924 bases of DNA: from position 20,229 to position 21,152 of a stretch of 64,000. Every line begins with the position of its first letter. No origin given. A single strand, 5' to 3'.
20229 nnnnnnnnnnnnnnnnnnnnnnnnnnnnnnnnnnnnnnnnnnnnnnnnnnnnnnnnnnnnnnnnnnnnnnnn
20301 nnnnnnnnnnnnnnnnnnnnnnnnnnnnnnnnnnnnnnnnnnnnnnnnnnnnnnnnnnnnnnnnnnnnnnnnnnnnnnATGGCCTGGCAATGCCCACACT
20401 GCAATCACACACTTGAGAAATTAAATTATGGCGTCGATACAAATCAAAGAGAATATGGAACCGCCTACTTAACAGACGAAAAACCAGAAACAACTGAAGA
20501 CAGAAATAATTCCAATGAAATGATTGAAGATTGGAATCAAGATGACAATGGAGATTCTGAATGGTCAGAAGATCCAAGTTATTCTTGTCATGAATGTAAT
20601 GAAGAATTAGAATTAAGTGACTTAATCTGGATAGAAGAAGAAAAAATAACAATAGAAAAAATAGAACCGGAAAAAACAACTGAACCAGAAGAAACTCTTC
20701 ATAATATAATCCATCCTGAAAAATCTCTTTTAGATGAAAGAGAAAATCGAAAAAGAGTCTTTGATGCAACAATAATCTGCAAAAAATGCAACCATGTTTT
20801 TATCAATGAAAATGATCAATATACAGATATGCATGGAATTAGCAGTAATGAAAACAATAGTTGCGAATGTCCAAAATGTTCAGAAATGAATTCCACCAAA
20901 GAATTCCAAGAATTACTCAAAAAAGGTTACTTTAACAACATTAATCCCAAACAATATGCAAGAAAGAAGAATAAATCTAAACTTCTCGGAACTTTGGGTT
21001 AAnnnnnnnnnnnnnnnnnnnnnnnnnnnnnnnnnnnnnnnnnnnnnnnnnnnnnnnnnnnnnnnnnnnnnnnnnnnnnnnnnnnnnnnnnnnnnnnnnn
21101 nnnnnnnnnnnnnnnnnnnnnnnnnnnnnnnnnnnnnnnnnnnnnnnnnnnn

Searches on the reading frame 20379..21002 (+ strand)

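Call 72: search_protein_families(library=pfam, proteins=[window:20379-21002:+], max_evalue=0.01)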
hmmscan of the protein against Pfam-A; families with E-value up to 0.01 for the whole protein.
window:20379-21002:+ (207 aa): 1 family
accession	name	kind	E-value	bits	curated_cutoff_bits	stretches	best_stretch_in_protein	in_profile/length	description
PF09723.15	Zn_ribbon_8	-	0.00039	20.8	34.4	0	134-173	8-38/41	Zinc ribbon domain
